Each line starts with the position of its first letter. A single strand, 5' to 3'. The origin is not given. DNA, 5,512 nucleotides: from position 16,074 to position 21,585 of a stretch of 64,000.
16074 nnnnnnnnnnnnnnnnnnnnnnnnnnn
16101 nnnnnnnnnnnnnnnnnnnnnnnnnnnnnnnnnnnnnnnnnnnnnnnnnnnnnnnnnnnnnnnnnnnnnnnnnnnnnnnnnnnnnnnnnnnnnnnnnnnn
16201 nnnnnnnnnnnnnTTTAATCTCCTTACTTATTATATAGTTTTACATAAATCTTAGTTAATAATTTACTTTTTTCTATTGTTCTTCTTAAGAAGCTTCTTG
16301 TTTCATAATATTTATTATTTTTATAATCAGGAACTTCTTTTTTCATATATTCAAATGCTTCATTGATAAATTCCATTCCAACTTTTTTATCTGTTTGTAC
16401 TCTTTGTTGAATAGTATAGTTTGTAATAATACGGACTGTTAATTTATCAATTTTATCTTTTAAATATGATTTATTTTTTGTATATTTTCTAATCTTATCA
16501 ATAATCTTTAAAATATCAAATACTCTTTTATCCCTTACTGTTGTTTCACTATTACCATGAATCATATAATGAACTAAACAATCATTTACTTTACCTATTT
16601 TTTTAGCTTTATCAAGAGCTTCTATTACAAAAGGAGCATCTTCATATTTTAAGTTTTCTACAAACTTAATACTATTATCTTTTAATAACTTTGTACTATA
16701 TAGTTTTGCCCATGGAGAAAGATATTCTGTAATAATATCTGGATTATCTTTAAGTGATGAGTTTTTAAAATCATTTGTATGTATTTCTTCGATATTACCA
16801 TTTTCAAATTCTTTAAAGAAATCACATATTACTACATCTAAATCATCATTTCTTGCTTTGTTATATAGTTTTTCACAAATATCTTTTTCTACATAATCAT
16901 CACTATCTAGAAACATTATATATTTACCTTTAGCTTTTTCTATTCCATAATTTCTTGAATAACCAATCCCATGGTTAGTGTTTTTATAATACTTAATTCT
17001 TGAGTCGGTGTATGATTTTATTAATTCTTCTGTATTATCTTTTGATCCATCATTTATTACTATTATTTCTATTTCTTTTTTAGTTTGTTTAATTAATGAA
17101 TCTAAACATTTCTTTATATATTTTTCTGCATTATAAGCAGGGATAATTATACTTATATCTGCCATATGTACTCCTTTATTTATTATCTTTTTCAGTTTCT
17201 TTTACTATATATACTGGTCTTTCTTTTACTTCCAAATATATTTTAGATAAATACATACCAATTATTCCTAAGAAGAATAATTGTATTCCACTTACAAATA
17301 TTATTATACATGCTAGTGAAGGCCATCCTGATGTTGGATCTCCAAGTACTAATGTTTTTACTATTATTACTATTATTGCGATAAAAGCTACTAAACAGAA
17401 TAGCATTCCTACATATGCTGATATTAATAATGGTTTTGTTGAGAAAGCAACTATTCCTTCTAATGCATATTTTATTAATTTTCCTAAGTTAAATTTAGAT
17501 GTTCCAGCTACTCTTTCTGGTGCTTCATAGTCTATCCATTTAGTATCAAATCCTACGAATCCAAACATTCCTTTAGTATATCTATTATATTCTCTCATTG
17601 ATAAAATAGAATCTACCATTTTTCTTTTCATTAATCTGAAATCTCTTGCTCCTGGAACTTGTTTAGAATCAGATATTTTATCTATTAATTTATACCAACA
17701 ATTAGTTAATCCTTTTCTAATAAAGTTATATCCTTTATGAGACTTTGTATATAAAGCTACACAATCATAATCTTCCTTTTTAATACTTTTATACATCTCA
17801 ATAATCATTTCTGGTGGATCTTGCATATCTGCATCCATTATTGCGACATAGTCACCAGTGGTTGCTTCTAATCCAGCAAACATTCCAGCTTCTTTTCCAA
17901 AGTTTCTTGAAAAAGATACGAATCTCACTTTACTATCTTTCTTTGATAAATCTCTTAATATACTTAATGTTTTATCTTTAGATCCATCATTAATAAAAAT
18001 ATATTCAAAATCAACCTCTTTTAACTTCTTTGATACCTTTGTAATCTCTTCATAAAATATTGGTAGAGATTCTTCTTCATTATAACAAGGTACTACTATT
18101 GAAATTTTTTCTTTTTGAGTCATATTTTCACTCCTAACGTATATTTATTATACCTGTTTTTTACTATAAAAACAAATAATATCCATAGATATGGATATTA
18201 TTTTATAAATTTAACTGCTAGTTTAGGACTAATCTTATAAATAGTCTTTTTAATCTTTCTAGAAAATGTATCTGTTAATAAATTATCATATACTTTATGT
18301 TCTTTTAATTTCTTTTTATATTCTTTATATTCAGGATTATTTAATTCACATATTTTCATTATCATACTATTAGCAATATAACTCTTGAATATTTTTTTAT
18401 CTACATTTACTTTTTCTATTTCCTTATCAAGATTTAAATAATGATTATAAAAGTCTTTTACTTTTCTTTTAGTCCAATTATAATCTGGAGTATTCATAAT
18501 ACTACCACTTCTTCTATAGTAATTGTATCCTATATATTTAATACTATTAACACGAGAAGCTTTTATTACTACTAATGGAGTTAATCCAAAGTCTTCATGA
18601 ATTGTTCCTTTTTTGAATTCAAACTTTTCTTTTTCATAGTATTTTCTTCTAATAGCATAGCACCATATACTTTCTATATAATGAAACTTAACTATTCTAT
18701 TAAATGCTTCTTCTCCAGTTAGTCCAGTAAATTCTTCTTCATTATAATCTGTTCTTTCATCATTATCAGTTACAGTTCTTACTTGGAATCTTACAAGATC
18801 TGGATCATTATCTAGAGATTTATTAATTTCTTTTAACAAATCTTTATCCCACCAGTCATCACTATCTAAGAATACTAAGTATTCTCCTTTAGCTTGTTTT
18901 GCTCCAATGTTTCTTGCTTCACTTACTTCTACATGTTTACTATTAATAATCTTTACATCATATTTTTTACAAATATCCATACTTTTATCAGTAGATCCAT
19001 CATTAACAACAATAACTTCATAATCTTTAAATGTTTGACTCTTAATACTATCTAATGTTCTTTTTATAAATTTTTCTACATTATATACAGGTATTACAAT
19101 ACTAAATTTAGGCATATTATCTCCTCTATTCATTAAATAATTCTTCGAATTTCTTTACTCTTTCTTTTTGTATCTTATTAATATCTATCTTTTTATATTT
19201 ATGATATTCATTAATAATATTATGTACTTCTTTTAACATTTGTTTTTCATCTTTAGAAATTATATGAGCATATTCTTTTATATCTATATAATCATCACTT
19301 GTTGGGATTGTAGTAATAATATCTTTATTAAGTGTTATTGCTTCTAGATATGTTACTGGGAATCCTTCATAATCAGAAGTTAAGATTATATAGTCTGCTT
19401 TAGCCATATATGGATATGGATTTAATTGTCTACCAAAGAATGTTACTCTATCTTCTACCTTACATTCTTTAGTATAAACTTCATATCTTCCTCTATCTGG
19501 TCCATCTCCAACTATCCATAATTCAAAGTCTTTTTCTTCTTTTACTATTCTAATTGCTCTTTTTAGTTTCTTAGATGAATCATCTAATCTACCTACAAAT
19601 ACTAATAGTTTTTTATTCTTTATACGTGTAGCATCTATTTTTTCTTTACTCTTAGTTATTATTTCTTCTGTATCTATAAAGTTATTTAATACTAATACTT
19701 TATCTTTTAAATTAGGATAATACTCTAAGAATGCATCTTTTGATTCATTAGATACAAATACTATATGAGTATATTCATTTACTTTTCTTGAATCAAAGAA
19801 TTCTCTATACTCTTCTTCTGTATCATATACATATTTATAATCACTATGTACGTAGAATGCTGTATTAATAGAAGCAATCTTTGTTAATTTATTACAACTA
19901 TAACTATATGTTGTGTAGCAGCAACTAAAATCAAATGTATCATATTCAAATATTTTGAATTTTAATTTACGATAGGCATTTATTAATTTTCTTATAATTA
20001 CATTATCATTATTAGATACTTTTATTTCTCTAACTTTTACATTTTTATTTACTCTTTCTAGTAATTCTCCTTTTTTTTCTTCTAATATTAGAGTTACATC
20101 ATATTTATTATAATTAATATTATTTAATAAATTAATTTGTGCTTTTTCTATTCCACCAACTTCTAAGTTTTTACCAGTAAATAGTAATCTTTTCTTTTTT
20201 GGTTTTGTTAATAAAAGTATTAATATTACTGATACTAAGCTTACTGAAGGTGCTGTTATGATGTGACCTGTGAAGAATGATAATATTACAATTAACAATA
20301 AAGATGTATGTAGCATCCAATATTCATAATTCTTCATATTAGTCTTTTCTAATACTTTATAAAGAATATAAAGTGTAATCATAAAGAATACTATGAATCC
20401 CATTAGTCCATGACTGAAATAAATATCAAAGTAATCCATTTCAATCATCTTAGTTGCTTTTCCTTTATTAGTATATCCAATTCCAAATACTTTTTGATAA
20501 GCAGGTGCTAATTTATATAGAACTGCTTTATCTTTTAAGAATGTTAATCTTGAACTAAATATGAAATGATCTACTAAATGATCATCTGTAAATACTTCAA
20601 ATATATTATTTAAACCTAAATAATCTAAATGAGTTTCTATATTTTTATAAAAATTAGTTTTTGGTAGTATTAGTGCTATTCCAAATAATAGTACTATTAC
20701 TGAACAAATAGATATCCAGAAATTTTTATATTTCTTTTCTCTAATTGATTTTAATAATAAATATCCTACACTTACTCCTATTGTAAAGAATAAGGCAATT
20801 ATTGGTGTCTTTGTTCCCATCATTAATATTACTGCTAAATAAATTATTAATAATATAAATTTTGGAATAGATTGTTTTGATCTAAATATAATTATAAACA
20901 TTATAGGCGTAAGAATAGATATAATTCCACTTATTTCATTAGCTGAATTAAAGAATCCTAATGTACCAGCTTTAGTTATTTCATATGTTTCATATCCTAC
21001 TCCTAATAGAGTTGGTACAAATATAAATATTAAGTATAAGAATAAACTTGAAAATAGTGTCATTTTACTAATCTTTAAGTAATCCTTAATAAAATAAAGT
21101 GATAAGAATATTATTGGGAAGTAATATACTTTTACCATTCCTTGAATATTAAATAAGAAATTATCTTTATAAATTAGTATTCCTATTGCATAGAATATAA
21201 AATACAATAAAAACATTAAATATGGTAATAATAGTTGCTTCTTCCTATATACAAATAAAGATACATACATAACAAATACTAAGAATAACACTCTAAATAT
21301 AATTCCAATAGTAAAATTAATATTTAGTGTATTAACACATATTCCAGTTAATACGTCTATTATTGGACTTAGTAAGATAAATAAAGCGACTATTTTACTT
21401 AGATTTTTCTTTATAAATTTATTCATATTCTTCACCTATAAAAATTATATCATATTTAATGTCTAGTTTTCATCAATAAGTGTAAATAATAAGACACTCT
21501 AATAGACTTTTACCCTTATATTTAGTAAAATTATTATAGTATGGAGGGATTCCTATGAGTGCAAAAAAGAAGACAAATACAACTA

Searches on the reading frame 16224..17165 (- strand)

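Call 3: search_protein_families(library=pfam, proteins=[window:16224-17165:-], max_evalue=0.01)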
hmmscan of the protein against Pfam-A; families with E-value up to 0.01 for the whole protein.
window:16224-17165:- (313 aa): 4 families
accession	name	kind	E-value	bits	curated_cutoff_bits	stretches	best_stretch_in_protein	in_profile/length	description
PF00535.33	Glycos_transf_2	-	1.1e-42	146.3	23.3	1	5-162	1-165/168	Glycosyl transferase family 2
PF10111.15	Glyco_tranf_2_2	-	3.5e-17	63.3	27.3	1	5-102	1-104/276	Glycosyltransferase like family 2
PF13641.12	Glyco_tranf_2_3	-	2e-11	44.8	27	1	3-108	2-115/230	Glycosyltransferase like family 2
PF13704.12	Glyco_tranf_2_4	-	0.0014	19.5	27.5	1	12-97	2-89/98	Glycosyl transferase family 2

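Call 4: search_protein_families(library=ncbifam, proteins=[window:16224-17165:-], max_evalue=0.01)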
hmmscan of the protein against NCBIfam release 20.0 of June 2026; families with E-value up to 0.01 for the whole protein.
window:16224-17165:- (313 aa): 28 families (the best 25 are shown)
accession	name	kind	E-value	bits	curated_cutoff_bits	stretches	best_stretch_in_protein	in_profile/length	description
NF007482.0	PRK10073.1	equivalog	6.9e-40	137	423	1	3-248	7-258/334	glycosyltransferase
NF047683.1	TeichurnBiosyTuaG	equivalog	1.4e-23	83.9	400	1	3-102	7-109/252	teichuronic acid biosynthesis protein TuaG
NF038302.1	EPS_HpsE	equivalog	4.5e-20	71.8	300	1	3-102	2-109/307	hormogonium polysaccharide biosynthesis glycosyltransferase HpsE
NF050050.1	ProtGlycPglI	equivalog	5e-19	68.8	500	1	1-107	1-111/306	GalNAc(5)-diNAcBac-PP-undecaprenol beta-1,3-glucosyltransferase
NF041875.1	EPS_EpsD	equivalog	1.1e-18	67.8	370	1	4-113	1-113/325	exopolysaccharide biosynthesis glycosyltransferase EpsD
TIGR04283.1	glyco_like_mftF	equivalog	1.7e-16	60.5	182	1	4-106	1-99/221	TIGR04283 family arsenosugar biosynthesis glycosyltransferase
TIGR03937.1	PgaC_IcaA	equivalog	2.2e-16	59.8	422.3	1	3-100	46-146/407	poly-beta-1,6-N-acetyl-D-glucosamine synthase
NF041394.1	GtaseAglG_Halo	equivalog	7.3e-15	55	440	1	3-105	2-108/304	glucosyl-dolichyl phosphate glucuronosyltransferase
NF038299.1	EPS_HpsN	equivalog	3.2e-14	52.6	425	1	3-117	2-120/317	hormogonium polysaccharide biosynthesis glycosyltransferase HpsN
TIGR03965.1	mycofact_glyco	equivalog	7.5e-13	48.1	280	1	2-94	74-169/467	mycofactocin biosynthesis glycosyltransferase MftF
TIGR04009.1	wcaE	equivalog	9.3e-13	48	369.2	1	4-124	3-127/248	colanic acid biosynthesis glycosyltransferase WcaE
TIGR03111.1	glyc2_xrt_Gpos1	hypoth_equivalog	1.7e-12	46.9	363.95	1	3-108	50-160/439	TIGR03111 family XrtG-associated glycosyltransferase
NF053739.1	GlytfEpsEBac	equivalog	2e-11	43.4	450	1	4-98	3-101/265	glycosyltransferase EpsE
NF047588.1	GlcsyltransPgfSStrep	equivalog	1.3e-10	41.1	500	1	4-104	3-110/308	glycosyltransferase PgfS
NF007453.0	PRK10018.1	equivalog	1.7e-10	41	382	1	4-91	8-98/280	colanic acid biosynthesis glycosyltransferase WcaA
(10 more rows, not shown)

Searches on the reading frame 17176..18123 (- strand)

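Call 3: search_protein_families(library=pfam, proteins=[window:17176-18123:-], max_evalue=0.01)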
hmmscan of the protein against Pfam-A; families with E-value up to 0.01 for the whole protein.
window:17176-18123:- (315 aa): 4 families
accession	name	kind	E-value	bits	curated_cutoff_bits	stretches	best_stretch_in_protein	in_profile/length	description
PF00535.33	Glycos_transf_2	-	2.1e-32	112.8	23.3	1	8-173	1-167/168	Glycosyl transferase family 2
PF13641.12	Glyco_tranf_2_3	-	1.1e-08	35.8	27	1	7-146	3-138/230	Glycosyltransferase like family 2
PF10111.15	Glyco_tranf_2_2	-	2.5e-07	30.9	27.3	1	8-114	1-106/276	Glycosyltransferase like family 2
PF03452.20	Anp1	-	0.0092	15.9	28.8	0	2-63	18-79/263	Anp1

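Call 4: search_protein_families(library=ncbifam, proteins=[window:17176-18123:-], max_evalue=0.01)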
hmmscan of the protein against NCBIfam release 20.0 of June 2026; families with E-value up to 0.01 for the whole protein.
window:17176-18123:- (315 aa): 21 families
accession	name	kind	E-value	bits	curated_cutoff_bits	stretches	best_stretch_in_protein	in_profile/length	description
NF047588.1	GlcsyltransPgfSStrep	equivalog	5.9e-89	298.3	500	1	6-311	2-306/308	glycosyltransferase PgfS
NF007986.1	PRK10714.1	equivalog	4e-44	150.9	529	1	4-310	5-311/316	undecaprenyl-phosphate 4-deoxy-4-formamido-L-arabinose transferase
TIGR03937.1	PgaC_IcaA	equivalog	1.2e-18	67.3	422.3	1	2-100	42-136/407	poly-beta-1,6-N-acetyl-D-glucosamine synthase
NF007482.0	PRK10073.1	equivalog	2.5e-15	56.3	423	1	1-121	2-117/334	glycosyltransferase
NF047683.1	TeichurnBiosyTuaG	equivalog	1.9e-12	47.3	400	1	2-120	3-117/252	teichuronic acid biosynthesis protein TuaG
NF041875.1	EPS_EpsD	equivalog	1.8e-11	44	370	1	7-115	1-105/325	exopolysaccharide biosynthesis glycosyltransferase EpsD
TIGR04283.1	glyco_like_mftF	equivalog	3.3e-10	39.9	182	1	7-121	1-104/221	TIGR04283 family arsenosugar biosynthesis glycosyltransferase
NF010496.0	PRK13915.1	equivalog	6.5e-09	35.3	262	1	3-109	29-136/307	glucosyl-3-phosphoglycerate synthase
TIGR04242.1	nodulat_NodC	equivalog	7.5e-08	31.7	550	1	6-115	49-157/395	chitooligosaccharide synthase NodC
NF045692.1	OglycostaseCruG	equivalog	8e-08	31.6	600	1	6-127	42-165/386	2'-O-glycosyltransferase CruG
NF050050.1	ProtGlycPglI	equivalog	3.7e-07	29.8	500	1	5-115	2-109/306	GalNAc(5)-diNAcBac-PP-undecaprenol beta-1,3-glucosyltransferase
TIGR03965.1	mycofact_glyco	equivalog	1.2e-06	27.7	280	1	4-102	73-167/467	mycofactocin biosynthesis glycosyltransferase MftF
TIGR03111.1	glyc2_xrt_Gpos1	hypoth_equivalog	1.5e-06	27.3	363.95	1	5-148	49-188/439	TIGR03111 family XrtG-associated glycosyltransferase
TIGR04182.1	glyco_TIGR04182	equivalog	3.4e-06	26.7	325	1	7-116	2-99/293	S-layer glycoprotein N-glycosyltransferase AglJ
NF053739.1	GlytfEpsEBac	equivalog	3.5e-06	26.2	450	1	6-99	2-92/265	glycosyltransferase EpsE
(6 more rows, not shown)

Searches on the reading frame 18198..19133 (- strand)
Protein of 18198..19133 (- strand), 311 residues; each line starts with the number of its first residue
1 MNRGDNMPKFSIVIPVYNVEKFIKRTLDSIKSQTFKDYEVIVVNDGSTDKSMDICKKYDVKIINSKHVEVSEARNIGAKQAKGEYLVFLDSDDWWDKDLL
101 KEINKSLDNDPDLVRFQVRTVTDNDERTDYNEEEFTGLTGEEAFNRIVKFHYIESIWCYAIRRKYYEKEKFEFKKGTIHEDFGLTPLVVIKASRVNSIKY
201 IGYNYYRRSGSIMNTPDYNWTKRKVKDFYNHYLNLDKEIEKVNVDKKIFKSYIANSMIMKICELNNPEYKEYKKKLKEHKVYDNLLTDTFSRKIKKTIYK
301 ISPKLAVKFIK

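Call 3: search_protein_families(library=pfam, proteins=[window:18198-19133:-], max_evalue=0.01)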
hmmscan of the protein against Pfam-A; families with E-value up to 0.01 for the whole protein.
window:18198-19133:- (311 aa): 4 families
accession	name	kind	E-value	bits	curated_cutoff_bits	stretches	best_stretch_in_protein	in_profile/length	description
PF00535.33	Glycos_transf_2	-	1e-34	120.3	23.3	1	11-166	1-164/168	Glycosyl transferase family 2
PF10111.15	Glyco_tranf_2_2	-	5e-13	49.6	27.3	1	11-105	1-104/276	Glycosyltransferase like family 2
PF13641.12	Glyco_tranf_2_3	-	2e-12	48.1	27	1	8-182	1-188/230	Glycosyltransferase like family 2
PF13704.12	Glyco_tranf_2_4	-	0.0097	16.8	27.5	0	18-92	2-81/98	Glycosyl transferase family 2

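Call 4: search_protein_families(library=ncbifam, proteins=[window:18198-19133:-], max_evalue=0.01)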
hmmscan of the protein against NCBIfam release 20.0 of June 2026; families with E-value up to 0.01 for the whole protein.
window:18198-19133:- (311 aa): 26 families (the best 25 are shown)
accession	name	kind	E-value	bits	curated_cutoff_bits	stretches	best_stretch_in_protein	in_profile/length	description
NF007482.0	PRK10073.1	equivalog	1.6e-35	122.7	423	1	6-246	4-253/334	glycosyltransferase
NF047683.1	TeichurnBiosyTuaG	equivalog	1.8e-21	76.9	400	1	6-102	4-106/252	teichuronic acid biosynthesis protein TuaG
TIGR04283.1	glyco_like_mftF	equivalog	1.7e-19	70.3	182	1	11-120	2-111/221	TIGR04283 family arsenosugar biosynthesis glycosyltransferase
NF041875.1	EPS_EpsD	equivalog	2e-16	60.3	370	1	11-112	2-109/325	exopolysaccharide biosynthesis glycosyltransferase EpsD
TIGR03937.1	PgaC_IcaA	equivalog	6e-15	55.1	422.3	1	5-113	42-156/407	poly-beta-1,6-N-acetyl-D-glucosamine synthase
TIGR03965.1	mycofact_glyco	equivalog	5.5e-14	51.9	280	1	4-107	70-179/467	mycofactocin biosynthesis glycosyltransferase MftF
NF050050.1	ProtGlycPglI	equivalog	1.5e-13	50.8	500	1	7-103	1-104/306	GalNAc(5)-diNAcBac-PP-undecaprenol beta-1,3-glucosyltransferase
TIGR03111.1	glyc2_xrt_Gpos1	hypoth_equivalog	3.5e-13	49.1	363.95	1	5-125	46-174/439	TIGR03111 family XrtG-associated glycosyltransferase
NF053739.1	GlytfEpsEBac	equivalog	1.8e-12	46.8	450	1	8-94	1-94/265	glycosyltransferase EpsE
NF038299.1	EPS_HpsN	equivalog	6.8e-12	45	425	1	8-156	1-154/317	hormogonium polysaccharide biosynthesis glycosyltransferase HpsN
NF041394.1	GtaseAglG_Halo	equivalog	1.6e-10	40.7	440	1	9-140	2-140/304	glucosyl-dolichyl phosphate glucuronosyltransferase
NF038302.1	EPS_HpsE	equivalog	3.2e-10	39.5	300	1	9-111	2-115/307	hormogonium polysaccharide biosynthesis glycosyltransferase HpsE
TIGR04440.1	glyco_TIGR04440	domain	1e-08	35.2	70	1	9-183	1-189/215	TIGR00180 family glycosyltransferase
NF047588.1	GlcsyltransPgfSStrep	equivalog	1.8e-08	34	500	1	9-117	2-120/308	glycosyltransferase PgfS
NF007986.1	PRK10714.1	equivalog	3.6e-08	32.8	529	1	6-81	4-81/316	undecaprenyl-phosphate 4-deoxy-4-formamido-L-arabinose transferase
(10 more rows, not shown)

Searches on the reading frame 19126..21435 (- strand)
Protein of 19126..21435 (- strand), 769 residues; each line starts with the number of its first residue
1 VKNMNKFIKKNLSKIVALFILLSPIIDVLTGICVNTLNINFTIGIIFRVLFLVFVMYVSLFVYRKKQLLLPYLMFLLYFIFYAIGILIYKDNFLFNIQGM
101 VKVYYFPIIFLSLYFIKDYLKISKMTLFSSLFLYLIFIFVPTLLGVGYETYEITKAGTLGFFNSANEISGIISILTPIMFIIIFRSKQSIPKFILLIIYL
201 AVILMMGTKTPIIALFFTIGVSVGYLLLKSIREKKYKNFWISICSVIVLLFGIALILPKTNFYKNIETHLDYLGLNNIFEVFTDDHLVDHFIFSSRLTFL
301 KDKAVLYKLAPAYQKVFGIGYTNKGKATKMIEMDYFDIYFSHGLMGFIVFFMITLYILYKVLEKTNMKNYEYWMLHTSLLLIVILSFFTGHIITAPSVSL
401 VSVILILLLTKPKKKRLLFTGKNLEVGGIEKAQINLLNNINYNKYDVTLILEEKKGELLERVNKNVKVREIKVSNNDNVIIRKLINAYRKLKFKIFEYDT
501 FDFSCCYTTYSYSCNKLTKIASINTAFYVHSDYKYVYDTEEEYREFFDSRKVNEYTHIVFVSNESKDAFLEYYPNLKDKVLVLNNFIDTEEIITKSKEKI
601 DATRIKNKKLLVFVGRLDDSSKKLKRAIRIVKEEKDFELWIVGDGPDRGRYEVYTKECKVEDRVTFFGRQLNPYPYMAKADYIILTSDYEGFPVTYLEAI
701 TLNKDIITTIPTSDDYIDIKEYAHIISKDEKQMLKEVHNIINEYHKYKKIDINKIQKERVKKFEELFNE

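Call 3: search_protein_families(library=pfam, proteins=[window:19126-21435:-], max_evalue=0.01)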
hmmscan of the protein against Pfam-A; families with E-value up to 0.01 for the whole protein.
window:19126-21435:- (769 aa): 4 families
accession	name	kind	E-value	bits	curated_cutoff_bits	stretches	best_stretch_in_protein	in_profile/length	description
PF13425.11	O-antigen_lig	-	1.5e-45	156.4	31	2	11-272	3-283/462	O-antigen ligase like membrane protein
PF00534.26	Glycos_transf_1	-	1.9e-17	63.8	26.4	1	599-752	5-167/172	Glycosyl transferases group 1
PF13692.12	Glyco_trans_1_4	-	3e-16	60.4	27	1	609-741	2-140/142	Glycosyl transferases group 1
PF13439.12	Glyco_transf_4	-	3e-08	34.3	28.5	1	426-591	1-170/170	Glycosyltransferase Family 4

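Call 4: search_protein_families(library=ncbifam, proteins=[window:19126-21435:-], max_evalue=0.01)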
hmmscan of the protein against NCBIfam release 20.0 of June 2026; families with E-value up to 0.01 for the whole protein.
window:19126-21435:- (769 aa): 10 families
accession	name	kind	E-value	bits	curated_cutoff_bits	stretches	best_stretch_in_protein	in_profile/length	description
NF050063.1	ProtGlycPglJ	equivalog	1.3e-23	83.8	500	1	424-765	11-352/363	N-acetylgalactosamine-N,N'-diacetylbacillosaminyl-diphospho-undecaprenol 4-alpha-N-acetylgalactosaminyltransferase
NF007396.0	PRK09922.1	equivalog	3.2e-18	65.8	385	1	414-752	2-335/361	lipopolysaccharide 1,6-galactosyltransferase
TIGR03999.1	thiol_BshA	equivalog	1.5e-17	63.6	273.7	1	556-757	146-352/375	N-acetyl-alpha-D-glucosaminyl L-malate synthase BshA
TIGR03088.1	stp2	hypoth_equivalog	1.5e-16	60.5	409.05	1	424-753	11-344/374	TIGR03088 family PEP-CTERM/XrtA system glycosyltransferase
NF047880.1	glyco_SdgA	exception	1.5e-10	40.3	800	1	527-757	243-470/488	serine-aspartate repeat adhesin O-glycosyltransferase SdgA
NF047684.1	TeichurnBiosyTuaC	equivalog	3.2e-10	39.5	550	1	584-751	197-362/391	teichuronic acid biosynthesis protein TuaC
TIGR03087.1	stp1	hypoth_equivalog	1.9e-06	27.3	316.65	1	533-749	151-368/397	TIGR03087 family PEP-CTERM/XrtA system glycosyltransferase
TIGR02149.1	glgA_Coryne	subfamily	1.7e-05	24.1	302.4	1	554-649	144-245/391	glycogen synthase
NF041876.1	EPS_EpsE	equivalog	8.6e-05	21.9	400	1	575-746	183-364/389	exopolysaccharide biosynthesis GT4 family glycosyltransferase EpsE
NF011726.0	PRK15179.1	equivalog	0.0041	15.4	733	1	616-710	525-622/694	Vi polysaccharide biosynthesis protein TviE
